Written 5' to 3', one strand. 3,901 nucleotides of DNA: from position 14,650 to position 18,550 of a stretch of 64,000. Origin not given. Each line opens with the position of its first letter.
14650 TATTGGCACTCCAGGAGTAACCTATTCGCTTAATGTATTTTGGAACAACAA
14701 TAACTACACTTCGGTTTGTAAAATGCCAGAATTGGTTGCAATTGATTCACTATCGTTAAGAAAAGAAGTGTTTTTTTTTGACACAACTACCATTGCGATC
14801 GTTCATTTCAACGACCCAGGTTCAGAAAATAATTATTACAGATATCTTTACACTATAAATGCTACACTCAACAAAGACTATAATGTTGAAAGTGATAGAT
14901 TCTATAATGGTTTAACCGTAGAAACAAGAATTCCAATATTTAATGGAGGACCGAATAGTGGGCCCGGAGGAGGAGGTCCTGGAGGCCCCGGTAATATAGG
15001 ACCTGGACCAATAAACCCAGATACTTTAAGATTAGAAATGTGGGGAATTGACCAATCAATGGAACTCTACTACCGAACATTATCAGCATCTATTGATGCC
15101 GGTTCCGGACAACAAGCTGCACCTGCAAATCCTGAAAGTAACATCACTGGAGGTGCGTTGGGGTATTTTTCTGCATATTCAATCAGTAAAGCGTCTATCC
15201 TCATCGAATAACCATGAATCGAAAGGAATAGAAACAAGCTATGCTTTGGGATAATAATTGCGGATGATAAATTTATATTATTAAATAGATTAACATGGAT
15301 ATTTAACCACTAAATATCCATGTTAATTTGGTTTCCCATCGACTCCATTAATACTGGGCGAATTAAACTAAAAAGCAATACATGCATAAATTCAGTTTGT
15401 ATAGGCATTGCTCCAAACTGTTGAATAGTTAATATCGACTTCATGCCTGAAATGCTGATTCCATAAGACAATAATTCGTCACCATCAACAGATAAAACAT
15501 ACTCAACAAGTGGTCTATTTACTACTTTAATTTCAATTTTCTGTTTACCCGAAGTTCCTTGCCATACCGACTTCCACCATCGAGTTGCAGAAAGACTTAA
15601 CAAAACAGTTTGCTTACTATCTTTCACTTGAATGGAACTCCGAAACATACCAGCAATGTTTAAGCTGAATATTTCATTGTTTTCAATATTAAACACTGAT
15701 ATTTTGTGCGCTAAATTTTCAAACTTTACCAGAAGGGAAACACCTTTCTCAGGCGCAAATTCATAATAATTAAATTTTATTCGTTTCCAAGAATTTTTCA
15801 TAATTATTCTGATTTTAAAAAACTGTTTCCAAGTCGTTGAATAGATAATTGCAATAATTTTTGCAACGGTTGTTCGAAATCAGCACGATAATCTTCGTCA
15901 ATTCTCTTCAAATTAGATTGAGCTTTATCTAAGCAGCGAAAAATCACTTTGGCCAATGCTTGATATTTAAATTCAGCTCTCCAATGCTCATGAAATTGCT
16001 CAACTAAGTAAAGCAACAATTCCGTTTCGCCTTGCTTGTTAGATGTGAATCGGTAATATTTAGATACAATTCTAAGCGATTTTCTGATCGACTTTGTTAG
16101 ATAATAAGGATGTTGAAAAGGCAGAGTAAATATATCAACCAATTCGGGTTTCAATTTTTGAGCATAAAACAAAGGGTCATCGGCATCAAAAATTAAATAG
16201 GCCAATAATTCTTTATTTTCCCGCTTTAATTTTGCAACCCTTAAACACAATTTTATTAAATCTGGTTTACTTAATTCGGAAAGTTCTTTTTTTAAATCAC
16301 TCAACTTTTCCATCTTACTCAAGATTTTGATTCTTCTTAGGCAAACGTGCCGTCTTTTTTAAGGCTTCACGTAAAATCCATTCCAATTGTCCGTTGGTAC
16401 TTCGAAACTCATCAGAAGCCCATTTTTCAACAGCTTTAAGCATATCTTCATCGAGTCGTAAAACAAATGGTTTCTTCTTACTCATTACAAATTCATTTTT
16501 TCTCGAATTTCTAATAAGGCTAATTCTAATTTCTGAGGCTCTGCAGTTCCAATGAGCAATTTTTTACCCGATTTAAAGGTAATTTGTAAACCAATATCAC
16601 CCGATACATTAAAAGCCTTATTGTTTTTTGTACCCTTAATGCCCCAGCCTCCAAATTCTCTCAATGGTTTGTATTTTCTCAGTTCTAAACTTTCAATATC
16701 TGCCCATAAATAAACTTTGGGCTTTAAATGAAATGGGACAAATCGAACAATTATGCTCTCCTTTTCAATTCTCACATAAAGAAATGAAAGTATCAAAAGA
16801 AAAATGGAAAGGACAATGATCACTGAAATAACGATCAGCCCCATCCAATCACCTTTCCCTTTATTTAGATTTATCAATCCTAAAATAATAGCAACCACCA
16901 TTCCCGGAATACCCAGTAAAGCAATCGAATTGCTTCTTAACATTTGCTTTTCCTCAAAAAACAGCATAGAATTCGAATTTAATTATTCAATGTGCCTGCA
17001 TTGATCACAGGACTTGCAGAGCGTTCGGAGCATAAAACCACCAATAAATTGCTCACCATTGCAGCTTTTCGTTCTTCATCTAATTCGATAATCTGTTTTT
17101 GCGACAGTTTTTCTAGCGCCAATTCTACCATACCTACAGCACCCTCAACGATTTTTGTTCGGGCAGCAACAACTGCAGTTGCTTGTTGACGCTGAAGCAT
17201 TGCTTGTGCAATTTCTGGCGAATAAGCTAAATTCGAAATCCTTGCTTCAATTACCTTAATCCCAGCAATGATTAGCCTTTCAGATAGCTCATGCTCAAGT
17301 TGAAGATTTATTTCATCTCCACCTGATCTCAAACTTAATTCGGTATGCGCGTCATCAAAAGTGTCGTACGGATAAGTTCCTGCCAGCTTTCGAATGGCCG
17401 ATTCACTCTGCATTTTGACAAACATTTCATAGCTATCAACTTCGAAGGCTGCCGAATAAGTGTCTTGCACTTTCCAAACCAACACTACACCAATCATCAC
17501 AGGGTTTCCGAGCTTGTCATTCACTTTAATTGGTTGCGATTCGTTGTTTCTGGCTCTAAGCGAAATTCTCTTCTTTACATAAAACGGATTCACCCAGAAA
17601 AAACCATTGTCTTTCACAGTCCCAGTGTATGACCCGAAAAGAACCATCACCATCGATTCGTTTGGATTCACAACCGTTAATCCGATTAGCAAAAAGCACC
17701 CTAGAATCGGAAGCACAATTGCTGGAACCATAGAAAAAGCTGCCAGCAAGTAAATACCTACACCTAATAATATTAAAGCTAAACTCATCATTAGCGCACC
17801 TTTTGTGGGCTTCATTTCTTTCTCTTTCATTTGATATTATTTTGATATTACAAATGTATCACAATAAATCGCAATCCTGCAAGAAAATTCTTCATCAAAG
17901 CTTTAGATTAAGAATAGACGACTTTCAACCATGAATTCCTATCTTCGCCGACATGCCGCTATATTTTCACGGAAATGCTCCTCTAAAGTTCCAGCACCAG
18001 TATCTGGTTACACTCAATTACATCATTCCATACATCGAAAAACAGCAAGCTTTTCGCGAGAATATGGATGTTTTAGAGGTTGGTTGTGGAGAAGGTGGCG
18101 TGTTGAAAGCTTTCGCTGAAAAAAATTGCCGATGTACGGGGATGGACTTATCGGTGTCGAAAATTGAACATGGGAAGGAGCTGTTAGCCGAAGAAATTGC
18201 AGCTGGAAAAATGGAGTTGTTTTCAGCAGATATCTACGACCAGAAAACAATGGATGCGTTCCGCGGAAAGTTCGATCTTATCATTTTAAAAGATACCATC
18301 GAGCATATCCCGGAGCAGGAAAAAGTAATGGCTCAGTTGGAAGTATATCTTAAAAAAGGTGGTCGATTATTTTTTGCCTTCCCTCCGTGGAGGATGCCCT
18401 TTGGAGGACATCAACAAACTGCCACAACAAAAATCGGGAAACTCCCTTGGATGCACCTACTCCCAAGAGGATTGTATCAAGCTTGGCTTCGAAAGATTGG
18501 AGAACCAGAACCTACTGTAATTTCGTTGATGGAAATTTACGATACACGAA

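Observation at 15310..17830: Five-gene minus-strand operon SPFH - bPH_2 membrane protein - Arc-like RHH mini-gene (missing from ORF track) - two unknown proteins, with stop/start overlaps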

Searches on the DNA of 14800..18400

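Call 73: search_rna_families(source=window, start=14800, end=18400, threshold=evalue, max_evalue=1)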
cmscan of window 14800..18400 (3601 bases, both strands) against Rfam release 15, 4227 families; matches with E-value up to 1: 1.
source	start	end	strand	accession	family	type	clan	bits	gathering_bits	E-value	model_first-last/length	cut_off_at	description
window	15286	15330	+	RF03714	MIR774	Gene; miRNA;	-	22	80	0.75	1-98/98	no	MIR774 microRNA precursor family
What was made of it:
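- Tried and rejected: Rfam found nothing relevant in 14800-18400 (call 73).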
